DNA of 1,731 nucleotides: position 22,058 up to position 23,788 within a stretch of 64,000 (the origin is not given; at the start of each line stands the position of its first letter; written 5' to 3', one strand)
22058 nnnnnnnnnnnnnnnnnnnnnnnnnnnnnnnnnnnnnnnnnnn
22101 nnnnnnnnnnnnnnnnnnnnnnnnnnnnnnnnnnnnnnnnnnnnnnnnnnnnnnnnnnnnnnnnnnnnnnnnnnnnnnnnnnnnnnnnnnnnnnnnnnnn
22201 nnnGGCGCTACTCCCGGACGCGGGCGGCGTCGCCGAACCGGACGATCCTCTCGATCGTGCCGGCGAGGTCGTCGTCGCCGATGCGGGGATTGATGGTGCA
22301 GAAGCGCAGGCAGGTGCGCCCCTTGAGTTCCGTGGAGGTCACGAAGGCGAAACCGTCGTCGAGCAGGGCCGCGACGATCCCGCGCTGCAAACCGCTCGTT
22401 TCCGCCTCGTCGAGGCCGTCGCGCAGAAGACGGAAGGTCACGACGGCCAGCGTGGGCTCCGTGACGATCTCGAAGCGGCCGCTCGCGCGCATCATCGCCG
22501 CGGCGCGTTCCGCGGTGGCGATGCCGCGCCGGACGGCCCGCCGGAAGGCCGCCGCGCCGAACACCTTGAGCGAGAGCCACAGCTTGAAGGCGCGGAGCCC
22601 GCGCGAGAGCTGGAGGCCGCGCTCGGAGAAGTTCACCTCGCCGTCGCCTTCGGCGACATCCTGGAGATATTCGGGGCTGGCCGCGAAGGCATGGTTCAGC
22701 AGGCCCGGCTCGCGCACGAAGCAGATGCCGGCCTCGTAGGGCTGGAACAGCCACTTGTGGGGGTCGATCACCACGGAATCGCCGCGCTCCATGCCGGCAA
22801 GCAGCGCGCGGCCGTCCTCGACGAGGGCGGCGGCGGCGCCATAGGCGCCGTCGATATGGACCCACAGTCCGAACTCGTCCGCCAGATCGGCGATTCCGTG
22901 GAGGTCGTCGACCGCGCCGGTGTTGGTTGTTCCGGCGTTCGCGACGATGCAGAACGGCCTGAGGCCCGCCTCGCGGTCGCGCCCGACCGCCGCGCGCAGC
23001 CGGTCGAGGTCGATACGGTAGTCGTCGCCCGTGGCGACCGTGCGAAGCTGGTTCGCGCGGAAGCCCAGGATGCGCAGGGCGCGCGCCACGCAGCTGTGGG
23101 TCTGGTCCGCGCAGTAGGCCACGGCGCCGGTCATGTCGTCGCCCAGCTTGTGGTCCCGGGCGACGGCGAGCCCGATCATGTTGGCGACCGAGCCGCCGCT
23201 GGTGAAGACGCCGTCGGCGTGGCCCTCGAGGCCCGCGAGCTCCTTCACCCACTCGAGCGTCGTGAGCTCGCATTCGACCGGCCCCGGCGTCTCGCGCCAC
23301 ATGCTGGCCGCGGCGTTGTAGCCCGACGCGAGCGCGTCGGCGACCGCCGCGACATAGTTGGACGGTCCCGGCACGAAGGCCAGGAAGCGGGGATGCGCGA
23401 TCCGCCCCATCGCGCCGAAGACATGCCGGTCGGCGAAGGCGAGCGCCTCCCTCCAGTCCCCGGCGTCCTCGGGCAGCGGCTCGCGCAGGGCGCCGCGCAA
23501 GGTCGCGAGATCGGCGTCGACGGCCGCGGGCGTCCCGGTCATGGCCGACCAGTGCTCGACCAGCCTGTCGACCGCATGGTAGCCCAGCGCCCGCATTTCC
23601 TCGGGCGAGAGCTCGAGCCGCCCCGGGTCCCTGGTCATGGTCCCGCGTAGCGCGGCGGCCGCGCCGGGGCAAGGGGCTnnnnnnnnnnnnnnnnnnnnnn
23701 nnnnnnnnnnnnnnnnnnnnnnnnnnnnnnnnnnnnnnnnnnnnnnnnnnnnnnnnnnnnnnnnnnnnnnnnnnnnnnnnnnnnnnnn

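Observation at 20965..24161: Operon NDT/DNPH1-fold protein -> group II PLP decarboxylase -> class V aminotransferase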

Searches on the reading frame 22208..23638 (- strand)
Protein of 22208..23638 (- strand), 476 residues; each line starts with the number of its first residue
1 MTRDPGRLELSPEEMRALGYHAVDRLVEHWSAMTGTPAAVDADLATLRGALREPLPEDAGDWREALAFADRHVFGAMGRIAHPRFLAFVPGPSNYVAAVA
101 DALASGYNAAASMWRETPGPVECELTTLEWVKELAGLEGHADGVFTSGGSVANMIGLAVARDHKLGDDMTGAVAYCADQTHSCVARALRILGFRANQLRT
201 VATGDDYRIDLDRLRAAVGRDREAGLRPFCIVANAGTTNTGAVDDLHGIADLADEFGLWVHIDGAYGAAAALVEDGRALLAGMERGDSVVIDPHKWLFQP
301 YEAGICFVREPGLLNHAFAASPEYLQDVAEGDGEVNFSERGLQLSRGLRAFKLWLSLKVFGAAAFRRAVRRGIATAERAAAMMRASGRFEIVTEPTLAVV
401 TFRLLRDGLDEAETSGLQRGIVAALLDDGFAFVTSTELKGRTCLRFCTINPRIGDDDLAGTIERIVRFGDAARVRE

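Call 7: search_protein_families(library=pfam, proteins=[window:22208-23638:-], max_evalue=0.01)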
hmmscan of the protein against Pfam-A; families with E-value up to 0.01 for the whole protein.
window:22208-23638:- (476 aa): 4 families
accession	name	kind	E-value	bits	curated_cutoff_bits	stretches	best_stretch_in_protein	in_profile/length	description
PF00282.25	Pyridoxal_deC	-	3.4e-65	220.6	27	1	55-404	12-374/375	Pyridoxal-dependent decarboxylase conserved domain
PF01212.27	Beta_elim_lyase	-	2.5e-07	30.8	27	1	131-387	38-234/288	Beta-eliminating lyase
PF00155.27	Aminotran_1_2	-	6e-05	22.8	19.7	1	136-288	60-210/361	Aminotransferase class I and II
PF05889.19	SepSecS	-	0.0015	17.7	21.1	1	173-273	104-201/389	O-phosphoseryl-tRNA(Sec) selenium transferase, SepSecS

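Call 16: search_protein_families(library=ncbifam, proteins=[window:22208-23638:-], max_evalue=0.001)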
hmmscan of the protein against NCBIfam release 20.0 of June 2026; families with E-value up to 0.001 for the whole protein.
window:22208-23638:- (476 aa): 7 families
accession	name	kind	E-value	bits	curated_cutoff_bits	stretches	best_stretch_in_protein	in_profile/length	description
NF052646.1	DABADecarRhbB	equivalog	8.8e-61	205.9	900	1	22-461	38-474/491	L-2,4-diaminobutyrate decarboxylase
TIGR03799.1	NOD_PanD_pyr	equivalog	5.4e-44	150.5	606.1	1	176-407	214-440/522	pyridoxal-dependent aspartate 1-decarboxylase PanP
TIGR03812.1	tyr_de_CO2_Arch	equivalog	1.6e-21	76.6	299.4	1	128-404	65-326/375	tyrosine decarboxylase MfnA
NF002748.0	PRK02769.1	equivalog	6e-19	68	305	1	143-310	87-248/382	histidine decarboxylase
TIGR03811.1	tyr_de_CO2_Ent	equivalog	1.9e-10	39.8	905.3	1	178-270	228-326/608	tyrosine decarboxylase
NF041359.1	GntG_guanitoxin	subfamily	6e-07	28.9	230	1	133-291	46-200/343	GntG family PLP-dependent aldolase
TIGR01788.1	Glu-decarb-GAD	equivalog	5e-06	25.5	380.4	1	205-407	170-367/431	glutamate decarboxylase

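Call 20: find_homologous_proteins(query=window:22208-23638:-)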
Query window:22208-23638:- (476 aa): 4370 proteins with E <= 0.001 among 8000 candidates; the best 120 are listed.
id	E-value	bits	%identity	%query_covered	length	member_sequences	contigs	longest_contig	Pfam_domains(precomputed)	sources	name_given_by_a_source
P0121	0.0e+0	1056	99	100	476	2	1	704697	PF00282.26,PF00155.28,PF01212.28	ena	-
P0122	3.6e-266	901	85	99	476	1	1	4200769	PF00282.26,PF01212.28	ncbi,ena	-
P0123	3.2e-254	862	81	100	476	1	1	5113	PF00282.26,PF01212.28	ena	-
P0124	8.4e-254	861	81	99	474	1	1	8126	PF00282.26,PF01212.28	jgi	-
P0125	2.3e-250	849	79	100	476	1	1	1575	PF00282.26,PF00155.28,PF01212.28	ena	-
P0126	8.2e-226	768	72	100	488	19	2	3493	PF00282.26,PF00155.28,PF01212.28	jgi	jgi:aromatic-L-amino-acid decarboxylase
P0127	9.5e-223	758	72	100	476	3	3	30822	PF00282.26,PF00155.28,PF01212.28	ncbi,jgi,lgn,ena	jgi:glutamate/tyrosine decarboxylase-like PLP-dependent enzyme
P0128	1.3e-222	758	72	100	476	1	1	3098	PF00282.26,PF00155.28,PF01212.28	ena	-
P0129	8.8e-222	755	72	99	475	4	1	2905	PF00282.26,PF00155.28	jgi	jgi:glutamate/tyrosine decarboxylase-like PLP-dependent enzyme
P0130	1.2e-219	748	71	99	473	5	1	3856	PF00282.26,PF00155.28,PF01212.28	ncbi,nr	ncbi:MAG: aminotransferase class I/II-fold pyridoxal phosphate-dependent enzyme, partial [Rhodospiri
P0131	2.7e-216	737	70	97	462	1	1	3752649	PF00282.26,PF00155.28,PF01212.28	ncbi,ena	-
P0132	1.3e-215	735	70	98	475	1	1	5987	PF00282.26,PF00155.28,PF01212.28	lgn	-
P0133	1.4e-215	735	70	99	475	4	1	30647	PF00282.26,PF00155.28,PF01212.28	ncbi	ncbi:MAG: aminotransferase class I/II-fold pyridoxal phosphate-dependent enzyme [Pseudomonadota bact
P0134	3.6e-214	730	70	99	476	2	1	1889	PF00282.26,PF00155.28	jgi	-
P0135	2.4e-213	727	69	98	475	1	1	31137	PF00282.26,PF00155.28,PF01212.28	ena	-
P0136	2.5e-213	727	70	98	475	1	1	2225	PF00282.26,PF00155.28,PF01212.28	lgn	-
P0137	2.3e-211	721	68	99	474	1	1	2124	PF00282.26,PF00155.28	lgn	-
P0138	3.1e-211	720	69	98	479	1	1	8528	PF00282.26,PF00155.28,PF00266.26,PF01212.28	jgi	jgi:glutamate/tyrosine decarboxylase-like PLP-dependent enzyme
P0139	2.1e-209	714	68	98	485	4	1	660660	PF00282.26,PF01212.28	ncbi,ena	-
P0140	1.5e-207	708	67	98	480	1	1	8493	PF00282.26,PF00155.28,PF01212.28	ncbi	-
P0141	3.4e-200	684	67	99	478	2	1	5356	PF00282.26,PF00155.28,PF01212.28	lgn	-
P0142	6.2e-200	683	65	99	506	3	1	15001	PF00282.26,PF00155.28,PF01212.28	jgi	-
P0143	5.3e-198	677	66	99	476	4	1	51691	PF00282.26,PF00155.28,PF01212.28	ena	-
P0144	3.8e-194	664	65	99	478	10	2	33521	PF00282.26,PF00155.28,PF01212.28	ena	-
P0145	1.7e-184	632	59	97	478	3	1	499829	PF00282.26,PF01212.28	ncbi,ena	-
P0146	3.1e-164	565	82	64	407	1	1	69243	PF00282.26,PF01212.28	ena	-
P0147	1.4e-149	517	52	99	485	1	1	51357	PF00282.26,PF00266.26,PF01212.28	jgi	jgi:aromatic-L-amino-acid decarboxylase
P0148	2.1e-149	516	51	98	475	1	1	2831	PF00282.26,PF00155.28,PF00266.26,PF01212.28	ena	-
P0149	2.7e-149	516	51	96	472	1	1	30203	PF00282.26,PF00155.28,PF00266.26,PF01212.28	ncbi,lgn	-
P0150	2.9e-149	516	51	96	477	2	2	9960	PF00282.26,PF01212.28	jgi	jgi:glutamate/tyrosine decarboxylase-like PLP-dependent enzyme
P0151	4.5e-149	515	51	98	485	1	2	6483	PF00282.26,PF00266.26,PF01212.28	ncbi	-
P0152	4.8e-149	515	52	98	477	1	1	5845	PF00282.26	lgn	-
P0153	2.5e-148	513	52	97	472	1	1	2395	PF00282.26,PF00266.26,PF01212.28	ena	-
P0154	4.3e-148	512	52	98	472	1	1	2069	PF00282.26,PF00266.26,PF01212.28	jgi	jgi:aromatic-L-amino-acid decarboxylase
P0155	5.1e-148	512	51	96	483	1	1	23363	PF00282.26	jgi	jgi:aromatic-L-amino-acid decarboxylase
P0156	5.4e-148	512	52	96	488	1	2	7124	PF00282.26,PF00155.28,PF05889.20,PF01212.28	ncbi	-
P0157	8.0e-148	511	50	97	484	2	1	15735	PF00282.26,PF00155.28,PF00266.26,PF01212.28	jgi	jgi:glutamate/tyrosine decarboxylase-like PLP-dependent enzyme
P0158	1.2e-147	511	50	97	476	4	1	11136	PF00282.26,PF00266.26,PF01212.28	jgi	jgi:aromatic-L-amino-acid decarboxylase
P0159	1.8e-147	510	51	97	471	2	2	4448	PF00282.26,PF00155.28,PF00266.26,PF01212.28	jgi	jgi:aromatic-L-amino-acid decarboxylase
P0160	2.0e-147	510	49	97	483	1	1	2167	PF00282.26,PF00155.28,PF00266.26,PF01212.28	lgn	-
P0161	5.1e-147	509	51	99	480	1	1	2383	PF00282.26,PF00155.28,PF01212.28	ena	-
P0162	5.1e-147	509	51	97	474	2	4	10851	PF00282.26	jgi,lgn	jgi:aromatic-L-amino-acid decarboxylase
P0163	6.9e-147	508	51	96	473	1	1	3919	PF00282.26,PF01212.28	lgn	-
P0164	9.0e-147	508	52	96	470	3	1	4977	PF00282.26,PF00266.26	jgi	jgi:aromatic-L-amino-acid decarboxylase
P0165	1.1e-146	508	52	96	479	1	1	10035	PF00282.26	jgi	jgi:aromatic-L-amino-acid decarboxylase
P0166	1.9e-146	507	52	97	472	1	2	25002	PF00282.26,PF00266.26,PF01212.28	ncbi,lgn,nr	ncbi:MAG: aminotransferase class V-fold PLP-dependent enzyme [Gemmatimonadetes bacterium]|nr:aminotr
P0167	2.1e-146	507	51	99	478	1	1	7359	PF00282.26,PF00155.28,PF01212.28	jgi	jgi:glutamate/tyrosine decarboxylase-like PLP-dependent enzyme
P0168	2.8e-146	506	52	97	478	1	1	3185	PF00282.26,PF00266.26,PF01212.28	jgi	jgi:glutamate/tyrosine decarboxylase-like PLP-dependent enzyme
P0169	3.2e-146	506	51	98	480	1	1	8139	PF00282.26,PF00155.28,PF01212.28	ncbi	-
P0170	4.1e-146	506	52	98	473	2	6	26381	PF00282.26,PF00155.28,PF00266.26,PF01212.28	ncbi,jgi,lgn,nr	ncbi:MAG: aminotransferase class I/II-fold pyridoxal phosphate-dependent enzyme [Acidobacteria bacte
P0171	4.8e-146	505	52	97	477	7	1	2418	PF00282.26,PF00155.28,PF01212.28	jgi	-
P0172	6.4e-146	505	52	97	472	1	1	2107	PF00282.26,PF00155.28,PF00266.26,PF01212.28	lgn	-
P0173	7.6e-146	505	51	97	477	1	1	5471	PF00282.26,PF00155.28,PF00266.26,PF01212.28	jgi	jgi:glutamate/tyrosine decarboxylase-like PLP-dependent enzyme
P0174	1.2e-145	504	52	96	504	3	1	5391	PF00282.26,PF00155.28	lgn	-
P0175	1.8e-145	504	52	96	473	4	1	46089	PF00282.26,PF00266.26,PF01212.28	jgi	jgi:aromatic-L-amino-acid decarboxylase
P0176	3.3e-145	503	49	98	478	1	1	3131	PF00282.26,PF00155.28,PF00266.26,PF01212.28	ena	-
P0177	4.2e-145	502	51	96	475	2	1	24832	PF00282.26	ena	-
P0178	4.5e-145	502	50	99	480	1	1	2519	PF00282.26,PF00155.28,PF00266.26,PF01212.28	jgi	jgi:glutamate/tyrosine decarboxylase-like PLP-dependent enzyme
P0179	4.6e-145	502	52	98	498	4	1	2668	PF00282.26,PF00155.28,PF00266.26,PF01212.28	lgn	-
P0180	4.9e-145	502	50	97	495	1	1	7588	PF00282.26,PF00155.28,PF00266.26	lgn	-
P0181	5.2e-145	502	52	97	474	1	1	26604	PF00282.26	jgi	jgi:aromatic-L-amino-acid decarboxylase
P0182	6.4e-145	502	50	99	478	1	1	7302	PF00282.26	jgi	jgi:aromatic-L-amino-acid decarboxylase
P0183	7.0e-145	502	51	98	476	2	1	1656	PF00282.26,PF01212.28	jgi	jgi:aromatic-L-amino-acid decarboxylase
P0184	1.0e-144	501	49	99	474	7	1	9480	PF00282.26,PF00155.28,PF05889.20,PF01212.28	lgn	-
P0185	1.1e-144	501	50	97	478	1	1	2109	PF00282.26,PF01212.28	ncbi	-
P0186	1.1e-144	501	50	98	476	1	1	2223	PF00282.26,PF00155.28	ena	-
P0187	1.3e-144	501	51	96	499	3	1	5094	PF00282.26,PF00155.28,PF00266.26,PF01212.28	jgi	jgi:aromatic-L-amino-acid decarboxylase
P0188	1.6e-144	500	51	97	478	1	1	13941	PF00282.26,PF00155.28,PF01212.28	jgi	jgi:aromatic-L-amino-acid decarboxylase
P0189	1.6e-144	500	50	96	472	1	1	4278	PF00282.26,PF00155.28,PF00266.26,PF01212.28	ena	-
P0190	2.3e-144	500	50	98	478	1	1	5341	PF00282.26,PF00155.28,PF00266.26,PF01212.28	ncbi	ncbi:MAG: pyridoxal phosphate-dependent decarboxylase family protein [Gammaproteobacteria bacterium]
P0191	2.8e-144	500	50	98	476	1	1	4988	PF00282.26,PF00155.28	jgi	jgi:glutamate/tyrosine decarboxylase-like PLP-dependent enzyme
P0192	3.4e-144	499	49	98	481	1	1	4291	PF00282.26,PF00155.28,PF00266.26,PF01212.28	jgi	jgi:glutamate/tyrosine decarboxylase-like PLP-dependent enzyme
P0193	3.6e-144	499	49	97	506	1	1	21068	PF00282.26,PF00155.28,PF00266.26,PF01212.28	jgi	-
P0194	3.9e-144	499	51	99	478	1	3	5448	PF00282.26,PF00155.28,PF00266.26,PF01212.28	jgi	jgi:glutamate/tyrosine decarboxylase-like PLP-dependent enzyme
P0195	4.3e-144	499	52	96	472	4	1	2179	PF00282.26,PF00266.26,PF01212.28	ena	-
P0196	4.4e-144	499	51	98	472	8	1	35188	PF00282.26,PF00155.28,PF00266.26,PF01212.28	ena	-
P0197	5.2e-144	499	51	97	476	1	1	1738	PF00282.26,PF00155.28,PF01212.28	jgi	-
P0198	5.4e-144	499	52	97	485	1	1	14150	PF00282.26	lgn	-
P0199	5.5e-144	499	51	99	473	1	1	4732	PF00282.26,PF00155.28,PF00266.26,PF01212.28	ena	-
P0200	6.1e-144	498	51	97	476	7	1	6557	PF00282.26,PF00266.26,PF01212.28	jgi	-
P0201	8.5e-144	498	52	97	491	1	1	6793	PF00282.26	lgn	-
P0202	9.5e-144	498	48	98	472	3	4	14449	PF00282.26,PF01212.28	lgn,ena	-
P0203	1.1e-143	498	50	97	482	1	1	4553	PF00282.26,PF00155.28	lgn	-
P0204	1.3e-143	497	51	96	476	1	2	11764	PF00282.26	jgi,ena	-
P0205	1.7e-143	497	48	98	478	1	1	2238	PF00282.26,PF00266.26,PF01212.28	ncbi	-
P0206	1.8e-143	497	49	97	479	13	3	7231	PF00282.26,PF00155.28,PF00266.26,PF01212.28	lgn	-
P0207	1.8e-143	497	49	97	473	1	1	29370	PF00282.26,PF00155.28,PF00266.26,PF01212.28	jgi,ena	-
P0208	1.9e-143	497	51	95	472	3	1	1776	PF00282.26,PF01212.28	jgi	jgi:glutamate/tyrosine decarboxylase-like PLP-dependent enzyme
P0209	2.6e-143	496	50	96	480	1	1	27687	PF00282.26,PF00266.26,PF01212.28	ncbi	ncbi:pyridoxal phosphate-dependent decarboxylase family protein [Chloroflexota bacterium]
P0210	2.7e-143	496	50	96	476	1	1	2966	PF00282.26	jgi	jgi:aromatic-L-amino-acid/L-tryptophan decarboxylase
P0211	2.8e-143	496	48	98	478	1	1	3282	PF00282.26,PF00155.28,PF01212.28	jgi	jgi:glutamate/tyrosine decarboxylase-like PLP-dependent enzyme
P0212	3.0e-143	496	50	99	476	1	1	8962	PF00282.26,PF00155.28,PF00266.26,PF01212.28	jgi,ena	jgi:glutamate/tyrosine decarboxylase-like PLP-dependent enzyme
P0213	3.1e-143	496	50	96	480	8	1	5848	PF00282.26,PF00266.26,PF01212.28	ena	-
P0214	3.1e-143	496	51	97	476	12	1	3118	PF00282.26,PF00155.28,PF01212.28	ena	-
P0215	3.2e-143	496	51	98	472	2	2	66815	PF00282.26,PF00266.26,PF01212.28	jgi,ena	-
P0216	3.4e-143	496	48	97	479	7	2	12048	PF00282.26,PF00155.28,PF05889.20,PF00266.26,PF01212.28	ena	-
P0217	6.1e-143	495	54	98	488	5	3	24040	PF00282.26,PF01212.28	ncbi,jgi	ncbi:MAG TPA: pyridoxal-dependent decarboxylase [Thermoanaerobaculia bacterium]|jgi:glutamate/tyrosi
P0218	6.1e-143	495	51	97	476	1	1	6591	PF00282.26,PF00155.28,PF01212.28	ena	-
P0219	7.2e-143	495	50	98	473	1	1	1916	PF00282.26,PF00266.26,PF01212.28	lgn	-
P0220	7.4e-143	495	48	99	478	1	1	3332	PF00282.26,PF00155.28,PF05889.20,PF00266.26,PF01212.28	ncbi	ncbi:MAG: pyridoxal phosphate-dependent decarboxylase family protein [Blastocatellia bacterium]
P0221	8.0e-143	495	48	99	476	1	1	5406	PF00282.26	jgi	jgi:aromatic-L-amino-acid/L-tryptophan decarboxylase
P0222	8.5e-143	495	50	96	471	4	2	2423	PF00282.26,PF00155.28,PF00266.26,PF01212.28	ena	-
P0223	8.9e-143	495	52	98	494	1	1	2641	PF00282.26,PF01212.28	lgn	-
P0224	9.6e-143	495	51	97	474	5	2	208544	PF00282.26,PF00155.28,PF00266.26,PF01212.28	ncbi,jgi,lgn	jgi:glutamate/tyrosine decarboxylase-like PLP-dependent enzyme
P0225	1.0e-142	494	52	96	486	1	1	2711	PF00282.26,PF00155.28,PF00266.26,PF01212.28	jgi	jgi:glutamate/tyrosine decarboxylase-like PLP-dependent enzyme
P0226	1.5e-142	494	50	99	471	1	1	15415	PF00282.26,PF01212.28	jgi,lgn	-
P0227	1.6e-142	494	49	98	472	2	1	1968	PF00282.26,PF01212.28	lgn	-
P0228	1.6e-142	494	51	96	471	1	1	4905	PF00282.26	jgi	jgi:aromatic-L-amino-acid decarboxylase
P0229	1.8e-142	494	52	99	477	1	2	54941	PF00282.26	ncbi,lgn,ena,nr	ncbi:MAG: decarboxylase [Alphaproteobacteria bacterium]|nr:decarboxylase [Alphaproteobacteria bacter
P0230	2.0e-142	493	51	99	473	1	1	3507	PF00282.26,PF00155.28,PF01212.28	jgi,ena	-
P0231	2.4e-142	493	49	97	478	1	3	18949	PF00282.26,PF00155.28,PF01212.28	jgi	jgi:aromatic-L-amino-acid decarboxylase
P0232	2.6e-142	493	50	97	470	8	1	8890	PF00282.26,PF00155.28,PF00266.26,PF01212.28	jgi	-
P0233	2.9e-142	493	52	97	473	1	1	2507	PF00282.26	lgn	-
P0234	3.1e-142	493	52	97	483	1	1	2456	PF00282.26,PF01212.28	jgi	jgi:glutamate/tyrosine decarboxylase-like PLP-dependent enzyme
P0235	3.2e-142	493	48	98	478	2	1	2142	PF00282.26,PF00155.28,PF00266.26,PF01212.28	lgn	-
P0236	3.3e-142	493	48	97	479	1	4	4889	PF00282.26,PF00155.28,PF05889.20,PF00266.26,PF01212.28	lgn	-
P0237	3.3e-142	493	49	97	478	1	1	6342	PF00282.26,PF00155.28,PF00266.26,PF01212.28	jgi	jgi:glutamate/tyrosine decarboxylase-like PLP-dependent enzyme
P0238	3.7e-142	493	48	97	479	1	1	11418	PF00282.26,PF00155.28,PF00266.26,PF01212.28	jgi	-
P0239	4.1e-142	492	50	97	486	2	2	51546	PF00282.26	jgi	jgi:glutamate/tyrosine decarboxylase-like PLP-dependent enzyme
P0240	4.4e-142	492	50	96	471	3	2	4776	PF00282.26,PF00155.28,PF01212.28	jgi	jgi:aromatic-L-amino-acid decarboxylase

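Call 21: find_encoding_contigs(protein=P0122, flank=8000, max_places=2)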
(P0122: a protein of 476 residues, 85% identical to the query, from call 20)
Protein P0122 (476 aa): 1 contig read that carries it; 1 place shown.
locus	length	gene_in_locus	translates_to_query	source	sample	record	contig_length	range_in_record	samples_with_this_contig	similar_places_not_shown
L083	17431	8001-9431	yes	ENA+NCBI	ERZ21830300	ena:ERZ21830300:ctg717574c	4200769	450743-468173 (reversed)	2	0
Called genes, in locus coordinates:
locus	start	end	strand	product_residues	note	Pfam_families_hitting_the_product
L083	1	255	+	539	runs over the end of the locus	PF13576:Pentapeptide_3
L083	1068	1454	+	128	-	PF00378:ECH_1, PF16113:ECH_2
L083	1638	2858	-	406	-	PF00557:Peptidase_M24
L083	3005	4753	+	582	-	PF13489:Methyltransf_23, PF08241:Methyltransf_11, PF08242:Methyltransf_12, PF13649:Methyltransf_25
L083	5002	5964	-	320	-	PF27522:YDMC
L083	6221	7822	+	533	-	PF00496:SBP_bac_5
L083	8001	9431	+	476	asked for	PF00282:Pyridoxal_deC, PF01212:Beta_elim_lyase (weak)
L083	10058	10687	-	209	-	-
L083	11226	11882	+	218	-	-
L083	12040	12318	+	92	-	PF08681:TacA1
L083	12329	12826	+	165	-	PF00583:Acetyltransf_1, PF13673:Acetyltransf_10 (weak), PF13508:Acetyltransf_7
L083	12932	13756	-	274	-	PF00520:Ion_trans, PF08016:PKD_channel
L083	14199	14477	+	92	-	PF05721:PhyH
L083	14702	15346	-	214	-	PF02798:GST_N, PF13417:GST_N_3, PF13409:GST_N_2, PF00043:GST_C, PF13410:GST_C_2 (weak)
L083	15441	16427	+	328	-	PF27522:YDMC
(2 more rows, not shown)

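Call 22: find_encoding_contigs(protein=P0131, flank=8000, max_places=2)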
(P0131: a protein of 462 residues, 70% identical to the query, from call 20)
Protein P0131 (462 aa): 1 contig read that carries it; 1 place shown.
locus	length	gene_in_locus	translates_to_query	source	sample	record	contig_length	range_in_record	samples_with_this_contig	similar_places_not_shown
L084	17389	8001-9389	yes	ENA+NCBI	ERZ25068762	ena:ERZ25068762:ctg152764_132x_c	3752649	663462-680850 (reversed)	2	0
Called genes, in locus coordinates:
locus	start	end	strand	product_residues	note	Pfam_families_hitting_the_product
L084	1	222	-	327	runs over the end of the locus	PF02746:MR_MLE_N, PF13378:MR_MLE_C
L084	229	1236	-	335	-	PF17396:DUF1611_N, PF07755:DUF1611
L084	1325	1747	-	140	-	PF00582:Usp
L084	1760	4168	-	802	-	PF06808:DctM, PF11874:DUF3394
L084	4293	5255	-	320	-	PF16868:NMT1_3, PF09084:NMT1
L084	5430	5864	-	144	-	PF12974:Phosphonate-bd (weak), PF16868:NMT1_3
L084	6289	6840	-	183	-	PF02627:CMD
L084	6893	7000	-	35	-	-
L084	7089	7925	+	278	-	PF13640:2OG-FeII_Oxy_3 (faint), PF23169:HalD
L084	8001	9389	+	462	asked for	PF00282:Pyridoxal_deC, PF00155:Aminotran_1_2 (weak), PF01212:Beta_elim_lyase (weak)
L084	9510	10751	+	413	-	PF00266:Aminotran_5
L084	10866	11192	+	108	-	PF00005:ABC_tran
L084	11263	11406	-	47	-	-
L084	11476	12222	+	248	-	PF00497:SBP_bac_3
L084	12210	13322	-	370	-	PF24827:AstE_AspA_cat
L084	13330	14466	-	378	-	PF24827:AstE_AspA_cat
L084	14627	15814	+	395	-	PF00355:Rieske, PF00848:Ring_hydroxyl_A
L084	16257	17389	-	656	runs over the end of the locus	-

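Call 23: find_encoding_contigs(protein=P0139, flank=8000, max_places=2)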
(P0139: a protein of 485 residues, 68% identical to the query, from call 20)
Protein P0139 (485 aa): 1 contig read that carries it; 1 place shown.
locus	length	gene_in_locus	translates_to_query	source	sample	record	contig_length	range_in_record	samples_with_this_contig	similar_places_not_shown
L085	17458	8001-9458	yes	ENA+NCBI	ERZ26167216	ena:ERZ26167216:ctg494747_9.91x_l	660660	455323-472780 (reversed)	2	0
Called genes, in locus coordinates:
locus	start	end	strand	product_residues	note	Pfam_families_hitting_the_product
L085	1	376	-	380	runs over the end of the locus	PF02746:MR_MLE_N, PF13378:MR_MLE_C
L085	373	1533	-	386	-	PF02746:MR_MLE_N (weak), PF13378:MR_MLE_C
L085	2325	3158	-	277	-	PF00106:adh_short, PF08659:KR, PF13561:adh_short_C2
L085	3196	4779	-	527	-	PF00890:FAD_binding_2 (faint), PF01266:DAO (weak), PF01593:Amino_oxidase (faint), PF01946:Thi4 (faint), PF07992:Pyr_redox_2 (faint), PF12831:FAD_oxidored (weak), PF13450:NAD_binding_8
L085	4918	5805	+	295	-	PF08450:SGL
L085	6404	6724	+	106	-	-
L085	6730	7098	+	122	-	PF21983:NikA-like (weak)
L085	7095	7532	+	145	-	-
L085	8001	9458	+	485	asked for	PF00282:Pyridoxal_deC, PF01212:Beta_elim_lyase (weak)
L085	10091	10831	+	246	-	PF00665:rve, PF13683:rve_3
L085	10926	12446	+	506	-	-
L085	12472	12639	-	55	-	-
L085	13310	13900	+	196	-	PF03466:LysR_substrate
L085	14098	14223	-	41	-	-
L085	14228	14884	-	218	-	-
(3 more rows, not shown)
